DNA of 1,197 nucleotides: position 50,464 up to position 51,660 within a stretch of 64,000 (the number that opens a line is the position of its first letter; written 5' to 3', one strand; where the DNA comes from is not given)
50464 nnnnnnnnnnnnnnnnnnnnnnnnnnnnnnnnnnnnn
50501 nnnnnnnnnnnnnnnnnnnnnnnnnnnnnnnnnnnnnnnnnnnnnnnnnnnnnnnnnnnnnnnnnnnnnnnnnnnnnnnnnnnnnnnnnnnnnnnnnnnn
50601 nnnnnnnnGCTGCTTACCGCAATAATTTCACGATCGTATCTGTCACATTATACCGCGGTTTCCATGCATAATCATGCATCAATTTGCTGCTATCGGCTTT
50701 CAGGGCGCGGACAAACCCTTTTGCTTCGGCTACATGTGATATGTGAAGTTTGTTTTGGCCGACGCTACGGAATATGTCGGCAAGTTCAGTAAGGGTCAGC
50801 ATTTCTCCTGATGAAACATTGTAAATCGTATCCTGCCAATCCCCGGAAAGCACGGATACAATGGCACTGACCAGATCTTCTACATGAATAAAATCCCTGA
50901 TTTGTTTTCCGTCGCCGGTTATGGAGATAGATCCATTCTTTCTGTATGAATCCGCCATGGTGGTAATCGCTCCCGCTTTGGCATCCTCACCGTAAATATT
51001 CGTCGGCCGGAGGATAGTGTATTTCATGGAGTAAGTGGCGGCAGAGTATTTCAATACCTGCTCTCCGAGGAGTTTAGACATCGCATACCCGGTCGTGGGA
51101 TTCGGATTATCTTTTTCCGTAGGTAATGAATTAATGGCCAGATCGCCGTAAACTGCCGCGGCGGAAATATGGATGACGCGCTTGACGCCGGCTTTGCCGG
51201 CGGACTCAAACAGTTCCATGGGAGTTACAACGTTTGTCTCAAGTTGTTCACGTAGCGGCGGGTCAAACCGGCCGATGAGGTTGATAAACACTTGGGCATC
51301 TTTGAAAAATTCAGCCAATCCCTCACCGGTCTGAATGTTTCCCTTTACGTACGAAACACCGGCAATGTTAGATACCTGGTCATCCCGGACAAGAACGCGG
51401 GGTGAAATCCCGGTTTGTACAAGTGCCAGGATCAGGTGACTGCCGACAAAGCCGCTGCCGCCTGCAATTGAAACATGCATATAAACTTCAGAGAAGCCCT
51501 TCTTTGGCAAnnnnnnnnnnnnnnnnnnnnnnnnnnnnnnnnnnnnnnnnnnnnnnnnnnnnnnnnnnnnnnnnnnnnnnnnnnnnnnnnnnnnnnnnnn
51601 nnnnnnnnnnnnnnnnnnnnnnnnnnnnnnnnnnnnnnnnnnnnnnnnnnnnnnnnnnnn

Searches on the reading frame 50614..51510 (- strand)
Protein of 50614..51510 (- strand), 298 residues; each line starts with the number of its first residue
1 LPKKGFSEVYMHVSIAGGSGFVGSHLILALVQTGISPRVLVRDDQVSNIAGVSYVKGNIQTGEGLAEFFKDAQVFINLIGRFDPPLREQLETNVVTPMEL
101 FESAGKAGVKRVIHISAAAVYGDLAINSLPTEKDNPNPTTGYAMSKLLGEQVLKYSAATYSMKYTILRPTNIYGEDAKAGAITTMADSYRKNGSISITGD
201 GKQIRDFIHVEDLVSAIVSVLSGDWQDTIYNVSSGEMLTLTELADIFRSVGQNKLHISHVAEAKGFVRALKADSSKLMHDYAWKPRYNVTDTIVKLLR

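Call 8: search_protein_families(library=pfam, proteins=[window:50614-51510:-], max_evalue=0.00001)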
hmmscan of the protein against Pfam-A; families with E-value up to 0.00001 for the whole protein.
window:50614-51510:- (298 aa): 7 families
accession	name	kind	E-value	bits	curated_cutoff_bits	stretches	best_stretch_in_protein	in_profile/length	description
PF01370.27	Epimerase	-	3.4e-43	148.2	20.9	1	14-232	2-239/240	NAD dependent epimerase/dehydratase family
PF16363.11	GDP_Man_Dehyd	-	2.3e-27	96.8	27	1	15-293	2-329/332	GDP-mannose 4,6 dehydratase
PF01073.25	3Beta_HSD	-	2.8e-16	59.8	22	1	15-218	2-226/280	3-beta hydroxysteroid dehydrogenase/isomerase family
PF04321.23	RmlD_sub_bind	-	2.5e-15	56.8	27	1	11-279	1-260/287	RmlD substrate binding domain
PF13460.12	NAD_binding_10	-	6.6e-15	55.9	27.2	1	17-196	1-169/184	NAD(P)H-binding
PF07993.18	NAD_binding_4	-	1.1e-12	48.1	20.1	1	81-186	100-220/258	Male sterility protein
PF05368.20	NmrA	-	2.6e-11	44.1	27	1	13-263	5-245/298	NmrA-like family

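Call 16: search_protein_families(library=ncbifam, proteins=[window:50614-51510:-], max_evalue=1e-10)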
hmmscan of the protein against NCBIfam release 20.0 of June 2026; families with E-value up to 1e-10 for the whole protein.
window:50614-51510:- (298 aa): 12 families
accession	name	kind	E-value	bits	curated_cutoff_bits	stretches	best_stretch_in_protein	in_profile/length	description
TIGR01181.1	dTDP_gluc_dehyt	equivalog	2.9e-36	125.2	365.1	1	15-294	4-305/321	dTDP-glucose 4,6-dehydratase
TIGR01179.1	galE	equivalog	5.1e-29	101.1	262.3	1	13-295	2-319/332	UDP-glucose 4-epimerase GalE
TIGR04180.1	EDH_00030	hypoth_equivalog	1.7e-21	76.6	475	1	15-288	3-297/297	NAD-dependent 4,6-dehydratase LegB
TIGR02197.1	heptose_epim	equivalog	1.3e-20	73.8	274.6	1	90-294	88-307/316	ADP-glyceromanno-heptose 6-epimerase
NF047922.1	GDPFucSynFcl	equivalog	7.3e-18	65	500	1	12-294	4-295/308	GDP-L-fucose synthase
NF007956.0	PRK10675.1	subfamily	1.2e-15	57.5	394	1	11-286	1-315/338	UDP-glucose 4-epimerase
TIGR01777.1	yfcH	hypoth_equivalog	5.5e-15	55.7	207.35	1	13-252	1-242/292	TIGR01777 family oxidoreductase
TIGR03466.1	HpnA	hypoth_equivalog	3.3e-13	49.2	367.65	1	12-177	2-176/327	hopanoid-associated sugar epimerase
TIGR01746.1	Thioester-redct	subfamily_domain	1.2e-12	47.8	213.35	0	91-264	110-293/371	thioester reductase domain-containing protein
NF007490.0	PRK10084.1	subfamily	1.4e-11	44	649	0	110-295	126-329/361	dTDP-glucose 4,6-dehydratase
TIGR01214.1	rmlD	equivalog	1.6e-11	43.9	224.05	1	13-259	2-235/285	dTDP-4-dehydrorhamnose reductase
NF007582.0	PRK10217.1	equivalog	3.3e-11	42.9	698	0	107-287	124-318/355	dTDP-glucose 4,6-dehydratase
